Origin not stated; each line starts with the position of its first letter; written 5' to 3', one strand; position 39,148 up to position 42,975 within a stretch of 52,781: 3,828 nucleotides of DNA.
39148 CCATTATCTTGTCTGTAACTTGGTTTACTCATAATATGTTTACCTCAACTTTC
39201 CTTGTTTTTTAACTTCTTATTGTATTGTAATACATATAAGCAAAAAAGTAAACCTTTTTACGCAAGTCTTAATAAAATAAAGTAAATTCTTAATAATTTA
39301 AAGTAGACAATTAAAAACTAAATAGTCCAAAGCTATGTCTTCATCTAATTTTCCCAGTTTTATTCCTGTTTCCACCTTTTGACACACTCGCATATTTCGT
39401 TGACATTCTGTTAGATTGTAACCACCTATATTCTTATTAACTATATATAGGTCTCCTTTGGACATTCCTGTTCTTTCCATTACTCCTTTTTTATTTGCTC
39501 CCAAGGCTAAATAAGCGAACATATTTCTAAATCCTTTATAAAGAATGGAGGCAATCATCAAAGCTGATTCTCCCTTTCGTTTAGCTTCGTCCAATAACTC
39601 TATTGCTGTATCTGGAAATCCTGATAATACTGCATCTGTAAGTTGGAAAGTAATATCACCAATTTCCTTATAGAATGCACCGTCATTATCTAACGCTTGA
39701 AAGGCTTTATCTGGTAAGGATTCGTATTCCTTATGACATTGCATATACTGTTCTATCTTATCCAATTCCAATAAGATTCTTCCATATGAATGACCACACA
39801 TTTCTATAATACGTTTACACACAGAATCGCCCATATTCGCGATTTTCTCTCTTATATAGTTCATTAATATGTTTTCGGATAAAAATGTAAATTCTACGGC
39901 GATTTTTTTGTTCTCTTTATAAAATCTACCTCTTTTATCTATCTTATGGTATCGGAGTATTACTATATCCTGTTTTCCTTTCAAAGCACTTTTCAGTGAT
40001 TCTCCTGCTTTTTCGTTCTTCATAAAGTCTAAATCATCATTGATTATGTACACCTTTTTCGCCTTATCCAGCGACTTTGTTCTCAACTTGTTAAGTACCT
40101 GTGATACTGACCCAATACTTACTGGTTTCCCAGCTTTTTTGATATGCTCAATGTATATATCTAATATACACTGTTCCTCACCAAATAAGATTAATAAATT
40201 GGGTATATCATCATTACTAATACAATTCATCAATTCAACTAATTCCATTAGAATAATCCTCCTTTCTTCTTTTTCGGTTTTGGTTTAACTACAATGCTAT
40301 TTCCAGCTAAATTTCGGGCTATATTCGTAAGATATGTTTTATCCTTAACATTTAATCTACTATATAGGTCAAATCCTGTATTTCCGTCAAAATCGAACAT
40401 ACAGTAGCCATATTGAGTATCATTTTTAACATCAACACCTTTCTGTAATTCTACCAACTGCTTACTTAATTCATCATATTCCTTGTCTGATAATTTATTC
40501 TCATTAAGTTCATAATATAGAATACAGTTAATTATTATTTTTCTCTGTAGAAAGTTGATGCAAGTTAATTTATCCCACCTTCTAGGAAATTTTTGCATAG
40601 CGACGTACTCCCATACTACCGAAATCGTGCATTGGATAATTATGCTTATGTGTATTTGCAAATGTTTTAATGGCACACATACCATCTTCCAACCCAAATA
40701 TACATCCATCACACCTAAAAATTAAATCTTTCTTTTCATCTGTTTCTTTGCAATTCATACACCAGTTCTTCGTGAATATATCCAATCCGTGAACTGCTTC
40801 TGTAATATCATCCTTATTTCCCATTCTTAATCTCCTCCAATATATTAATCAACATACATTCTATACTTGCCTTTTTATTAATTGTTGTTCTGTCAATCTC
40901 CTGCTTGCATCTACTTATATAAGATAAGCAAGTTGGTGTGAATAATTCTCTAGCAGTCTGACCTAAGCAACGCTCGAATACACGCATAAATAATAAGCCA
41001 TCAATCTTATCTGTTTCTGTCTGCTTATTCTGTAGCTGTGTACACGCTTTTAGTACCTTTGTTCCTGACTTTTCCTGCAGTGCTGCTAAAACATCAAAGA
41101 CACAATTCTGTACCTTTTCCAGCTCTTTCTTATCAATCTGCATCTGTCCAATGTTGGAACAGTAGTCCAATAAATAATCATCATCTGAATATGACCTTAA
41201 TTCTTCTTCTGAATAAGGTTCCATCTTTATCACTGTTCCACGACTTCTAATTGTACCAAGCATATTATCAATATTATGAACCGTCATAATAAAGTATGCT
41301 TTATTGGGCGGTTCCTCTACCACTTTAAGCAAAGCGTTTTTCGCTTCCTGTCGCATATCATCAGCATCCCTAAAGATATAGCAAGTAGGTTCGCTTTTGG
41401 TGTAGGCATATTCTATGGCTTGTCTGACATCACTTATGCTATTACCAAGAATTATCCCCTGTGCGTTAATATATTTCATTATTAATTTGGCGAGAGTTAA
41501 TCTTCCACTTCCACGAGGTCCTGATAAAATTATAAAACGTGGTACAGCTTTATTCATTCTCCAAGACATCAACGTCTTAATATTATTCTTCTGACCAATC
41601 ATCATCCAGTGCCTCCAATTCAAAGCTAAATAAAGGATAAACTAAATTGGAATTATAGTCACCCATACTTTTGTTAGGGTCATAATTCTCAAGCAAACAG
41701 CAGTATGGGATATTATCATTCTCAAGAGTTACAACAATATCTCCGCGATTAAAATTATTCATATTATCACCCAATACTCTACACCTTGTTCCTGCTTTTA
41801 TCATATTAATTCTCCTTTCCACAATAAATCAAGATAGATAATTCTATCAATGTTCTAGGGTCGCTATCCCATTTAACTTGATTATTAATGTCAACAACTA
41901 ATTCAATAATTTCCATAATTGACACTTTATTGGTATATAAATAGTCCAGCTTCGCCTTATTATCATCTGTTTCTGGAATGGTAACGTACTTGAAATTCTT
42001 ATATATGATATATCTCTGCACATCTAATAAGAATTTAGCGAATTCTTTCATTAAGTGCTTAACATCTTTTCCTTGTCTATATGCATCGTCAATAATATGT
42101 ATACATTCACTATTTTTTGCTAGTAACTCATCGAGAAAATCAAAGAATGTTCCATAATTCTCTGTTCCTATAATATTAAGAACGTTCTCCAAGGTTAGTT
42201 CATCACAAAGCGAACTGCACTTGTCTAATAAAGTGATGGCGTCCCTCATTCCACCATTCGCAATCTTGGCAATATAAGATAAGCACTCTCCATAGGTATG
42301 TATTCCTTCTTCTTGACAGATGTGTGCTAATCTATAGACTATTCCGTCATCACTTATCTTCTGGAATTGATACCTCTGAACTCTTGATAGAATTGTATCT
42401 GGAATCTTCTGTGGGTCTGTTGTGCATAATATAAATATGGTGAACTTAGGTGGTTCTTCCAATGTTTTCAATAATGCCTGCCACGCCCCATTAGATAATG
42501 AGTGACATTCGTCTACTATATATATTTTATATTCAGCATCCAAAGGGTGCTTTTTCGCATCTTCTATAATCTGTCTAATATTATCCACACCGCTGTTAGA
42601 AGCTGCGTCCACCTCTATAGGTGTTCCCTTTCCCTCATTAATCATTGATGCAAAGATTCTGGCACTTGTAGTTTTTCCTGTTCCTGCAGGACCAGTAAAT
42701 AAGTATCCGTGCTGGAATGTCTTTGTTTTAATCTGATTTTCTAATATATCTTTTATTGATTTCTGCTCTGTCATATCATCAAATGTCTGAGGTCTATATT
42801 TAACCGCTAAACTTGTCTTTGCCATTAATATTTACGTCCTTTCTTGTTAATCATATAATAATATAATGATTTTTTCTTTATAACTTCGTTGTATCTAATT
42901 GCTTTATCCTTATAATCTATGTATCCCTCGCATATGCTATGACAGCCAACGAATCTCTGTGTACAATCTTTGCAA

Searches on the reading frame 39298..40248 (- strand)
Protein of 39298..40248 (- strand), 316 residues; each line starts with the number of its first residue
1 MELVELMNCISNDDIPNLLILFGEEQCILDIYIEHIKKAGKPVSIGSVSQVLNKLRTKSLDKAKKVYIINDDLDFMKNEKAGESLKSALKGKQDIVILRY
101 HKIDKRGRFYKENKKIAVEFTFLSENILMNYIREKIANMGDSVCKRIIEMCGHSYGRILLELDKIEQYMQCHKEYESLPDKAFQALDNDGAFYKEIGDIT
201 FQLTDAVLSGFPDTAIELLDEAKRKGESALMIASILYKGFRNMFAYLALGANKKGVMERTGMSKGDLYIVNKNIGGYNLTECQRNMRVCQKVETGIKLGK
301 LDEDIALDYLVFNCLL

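Call 44: search_protein_families(library=pfam, proteins=[window:39298-40248:-], max_evalue=0.001)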
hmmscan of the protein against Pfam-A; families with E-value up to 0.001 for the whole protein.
window:39298-40248:- (316 aa): 1 family
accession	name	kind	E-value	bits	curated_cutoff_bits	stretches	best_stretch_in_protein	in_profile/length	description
PF21694.2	DNA_pol3_delta_C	-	3.9e-09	37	27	1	200-313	4-120/121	DNA polymerase III delta subunit, C-terminal domain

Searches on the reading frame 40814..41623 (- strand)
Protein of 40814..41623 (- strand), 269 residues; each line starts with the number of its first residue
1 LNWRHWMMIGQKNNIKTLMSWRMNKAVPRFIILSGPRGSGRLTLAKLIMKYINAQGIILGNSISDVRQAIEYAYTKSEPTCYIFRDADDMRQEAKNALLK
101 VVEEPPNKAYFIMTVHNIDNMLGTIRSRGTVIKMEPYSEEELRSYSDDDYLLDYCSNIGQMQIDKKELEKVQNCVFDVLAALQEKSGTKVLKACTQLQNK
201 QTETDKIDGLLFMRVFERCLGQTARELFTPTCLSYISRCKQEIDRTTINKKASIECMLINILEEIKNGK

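Call 44: search_protein_families(library=pfam, proteins=[window:40814-41623:-], max_evalue=0.001)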
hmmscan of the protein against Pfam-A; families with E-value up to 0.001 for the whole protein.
window:40814-41623:- (269 aa): 4 families
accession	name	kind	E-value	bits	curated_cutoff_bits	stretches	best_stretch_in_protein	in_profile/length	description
PF13177.12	DNA_pol3_delta2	-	9.5e-22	78.1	27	1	60-136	83-159/161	DNA polymerase III, delta subunit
PF00004.35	AAA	-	6.2e-06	27.1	21.2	1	31-128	1-122/131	ATPase family associated with various cellular activities (AAA)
PF20720.3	nSTAND3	-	0.00021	21.5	27.2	0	29-115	18-110/155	Novel STAND NTPase 3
PF24883.2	NPHP3_N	-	0.00092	19.9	24.8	0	18-100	12-74/164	Nephrocystin 3, N-terminal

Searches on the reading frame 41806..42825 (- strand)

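Call 44: search_protein_families(library=pfam, proteins=[window:41806-42825:-], max_evalue=0.001)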
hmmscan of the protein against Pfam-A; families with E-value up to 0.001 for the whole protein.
window:41806-42825:- (339 aa): 11 families
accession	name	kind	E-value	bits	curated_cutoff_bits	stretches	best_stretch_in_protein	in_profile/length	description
PF13177.12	DNA_pol3_delta2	-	1.6e-30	106.7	27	2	78-157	81-160/161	DNA polymerase III, delta subunit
PF00004.35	AAA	-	2.9e-13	50.8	21.2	1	42-153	2-127/131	ATPase family associated with various cellular activities (AAA)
PF22608.2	DNAX_ATPase_lid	-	5.7e-09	36.1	27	1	162-201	2-41/49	DNA polymerase III clamp loader subunit, ATPase lid domain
PF13401.12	AAA_22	-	6.2e-06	27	27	0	42-104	9-65/130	AAA domain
PF01443.25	Viral_helicase1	-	7.7e-06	26.3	21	1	44-177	4-134/228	Viral superfamily 1 RNA helicase core domain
PF13604.12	AAA_30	-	8.4e-06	26.1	27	1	42-124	22-114/191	AAA domain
PF04851.21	ResIII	-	1e-05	26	22.5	0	84-124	111-152/164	Type III restriction enzyme, res subunit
PF21960.2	RCF1-5-like_lid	-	2.9e-05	24.4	27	1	165-200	2-38/43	RCF1/5-like, AAA+ ATPase lid domain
PF05496.18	RuvB_N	-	4.4e-05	23.7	27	1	11-123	2-109/159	Holliday junction DNA helicase RuvB P-loop domain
PF12169.13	DNA_pol3_gamma3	-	0.00023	21.4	24.4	0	211-276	2-68/143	DNA polymerase III subunits gamma and tau domain III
PF13238.12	AAA_18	-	0.0008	20.3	29.4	0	43-125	3-66/128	AAA domain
